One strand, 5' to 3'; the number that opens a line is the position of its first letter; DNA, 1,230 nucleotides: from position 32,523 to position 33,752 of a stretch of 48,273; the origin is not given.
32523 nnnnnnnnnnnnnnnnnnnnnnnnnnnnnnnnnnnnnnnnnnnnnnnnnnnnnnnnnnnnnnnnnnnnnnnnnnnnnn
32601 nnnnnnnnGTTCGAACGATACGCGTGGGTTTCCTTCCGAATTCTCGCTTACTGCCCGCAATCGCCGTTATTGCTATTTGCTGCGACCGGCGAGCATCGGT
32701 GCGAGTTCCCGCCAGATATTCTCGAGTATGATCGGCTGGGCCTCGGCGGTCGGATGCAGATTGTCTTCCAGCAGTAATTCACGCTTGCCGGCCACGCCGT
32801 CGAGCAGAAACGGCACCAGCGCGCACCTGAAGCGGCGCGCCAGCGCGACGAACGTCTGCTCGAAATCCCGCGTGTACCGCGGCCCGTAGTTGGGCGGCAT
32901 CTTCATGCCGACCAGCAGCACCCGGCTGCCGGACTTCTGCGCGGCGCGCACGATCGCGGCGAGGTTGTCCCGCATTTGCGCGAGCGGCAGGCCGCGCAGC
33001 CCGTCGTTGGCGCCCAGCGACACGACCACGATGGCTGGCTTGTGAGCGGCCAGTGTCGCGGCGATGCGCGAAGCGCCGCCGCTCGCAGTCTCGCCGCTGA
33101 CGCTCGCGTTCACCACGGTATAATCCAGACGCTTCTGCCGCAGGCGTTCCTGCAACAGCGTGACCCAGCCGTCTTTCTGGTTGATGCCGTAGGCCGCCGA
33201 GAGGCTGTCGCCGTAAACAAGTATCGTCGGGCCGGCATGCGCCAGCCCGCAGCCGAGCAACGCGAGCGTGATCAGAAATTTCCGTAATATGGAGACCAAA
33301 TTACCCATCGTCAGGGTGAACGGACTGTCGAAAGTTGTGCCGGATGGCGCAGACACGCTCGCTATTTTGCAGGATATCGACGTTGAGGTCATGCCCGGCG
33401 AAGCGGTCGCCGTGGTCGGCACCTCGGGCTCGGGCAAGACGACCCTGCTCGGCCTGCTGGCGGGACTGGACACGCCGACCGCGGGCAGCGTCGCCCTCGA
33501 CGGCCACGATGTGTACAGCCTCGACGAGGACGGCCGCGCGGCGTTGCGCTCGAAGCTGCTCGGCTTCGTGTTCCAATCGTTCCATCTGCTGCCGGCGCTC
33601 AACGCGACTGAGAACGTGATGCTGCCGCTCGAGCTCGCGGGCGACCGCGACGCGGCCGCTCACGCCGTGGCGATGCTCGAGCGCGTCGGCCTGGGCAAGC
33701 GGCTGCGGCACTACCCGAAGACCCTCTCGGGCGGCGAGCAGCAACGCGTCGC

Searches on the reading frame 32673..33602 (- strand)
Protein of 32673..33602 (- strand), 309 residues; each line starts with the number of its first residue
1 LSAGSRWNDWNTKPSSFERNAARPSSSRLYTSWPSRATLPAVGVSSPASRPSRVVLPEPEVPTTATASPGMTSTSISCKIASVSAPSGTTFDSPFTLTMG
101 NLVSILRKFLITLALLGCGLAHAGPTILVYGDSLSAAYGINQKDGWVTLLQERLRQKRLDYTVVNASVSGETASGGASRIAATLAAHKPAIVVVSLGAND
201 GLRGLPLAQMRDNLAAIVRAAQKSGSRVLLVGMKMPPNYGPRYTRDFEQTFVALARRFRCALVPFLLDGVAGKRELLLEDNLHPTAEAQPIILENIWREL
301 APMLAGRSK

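Call 12: search_protein_families(library=pfam, max_evalue=0.001, proteins=[window:32673-33602:-])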
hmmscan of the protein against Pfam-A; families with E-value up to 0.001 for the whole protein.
window:32673-33602:- (309 aa): 4 families
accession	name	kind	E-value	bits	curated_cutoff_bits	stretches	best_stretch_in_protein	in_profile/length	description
PF13472.12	Lipase_GDSL_2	-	9.2e-25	88.6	32.9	1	129-288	1-175/178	GDSL-like Lipase/Acylhydrolase family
PF00657.28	Lipase_GDSL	-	1.1e-15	58.8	23.6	1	127-295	1-207/208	GDSL-like Lipase/Acylhydrolase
PF25182.1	NonGDSL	-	5.4e-10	39.4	80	1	126-234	29-140/220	Non-GDSL lipase-like family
PF04311.20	DUF459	-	0.00015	21.6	27.2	0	127-202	2-73/197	Protein of unknown function (DUF459)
